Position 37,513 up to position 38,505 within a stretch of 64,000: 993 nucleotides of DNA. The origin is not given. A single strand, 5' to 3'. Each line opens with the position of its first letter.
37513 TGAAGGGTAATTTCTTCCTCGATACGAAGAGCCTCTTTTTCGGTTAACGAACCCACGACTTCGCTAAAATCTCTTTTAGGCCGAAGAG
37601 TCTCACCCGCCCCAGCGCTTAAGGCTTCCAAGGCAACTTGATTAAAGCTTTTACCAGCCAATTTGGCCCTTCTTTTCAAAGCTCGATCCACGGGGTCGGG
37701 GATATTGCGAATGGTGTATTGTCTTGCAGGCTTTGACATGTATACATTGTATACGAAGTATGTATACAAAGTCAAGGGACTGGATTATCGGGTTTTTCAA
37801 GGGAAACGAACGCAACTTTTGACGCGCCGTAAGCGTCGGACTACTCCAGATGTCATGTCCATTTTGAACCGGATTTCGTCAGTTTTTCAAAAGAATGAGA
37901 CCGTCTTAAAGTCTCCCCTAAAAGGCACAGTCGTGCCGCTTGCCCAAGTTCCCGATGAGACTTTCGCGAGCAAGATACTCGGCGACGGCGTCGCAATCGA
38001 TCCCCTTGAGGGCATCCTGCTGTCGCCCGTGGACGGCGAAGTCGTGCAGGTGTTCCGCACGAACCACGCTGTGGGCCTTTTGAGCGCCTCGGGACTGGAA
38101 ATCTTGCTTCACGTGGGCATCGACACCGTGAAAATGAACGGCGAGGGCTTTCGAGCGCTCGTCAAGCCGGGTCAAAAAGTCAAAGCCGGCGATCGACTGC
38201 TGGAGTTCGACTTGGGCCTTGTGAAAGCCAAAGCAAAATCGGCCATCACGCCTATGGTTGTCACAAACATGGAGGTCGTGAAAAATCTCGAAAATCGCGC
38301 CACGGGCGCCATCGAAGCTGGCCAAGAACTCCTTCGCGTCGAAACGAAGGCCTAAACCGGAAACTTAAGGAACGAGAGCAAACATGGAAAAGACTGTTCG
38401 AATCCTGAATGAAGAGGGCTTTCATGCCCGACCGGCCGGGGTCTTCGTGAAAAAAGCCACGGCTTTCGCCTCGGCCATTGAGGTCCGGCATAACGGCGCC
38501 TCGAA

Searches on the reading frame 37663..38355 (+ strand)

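Call 8: search_protein_families(library=pfam, proteins=[window:37663-38355:+])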
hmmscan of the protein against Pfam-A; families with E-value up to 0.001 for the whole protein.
window:37663-38355:+ (230 aa): 2 families
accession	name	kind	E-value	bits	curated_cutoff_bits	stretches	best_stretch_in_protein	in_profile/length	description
PF00358.26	PTS_EIIA_1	-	1.5e-50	170.5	27.2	1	82-204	3-125/127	phosphoenolpyruvate-dependent sugar phosphotransferase system, EIIA 1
PF00364.28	Biotin_lipoyl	-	0.00098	19.3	22.1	0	160-181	9-35/73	Biotin-requiring enzyme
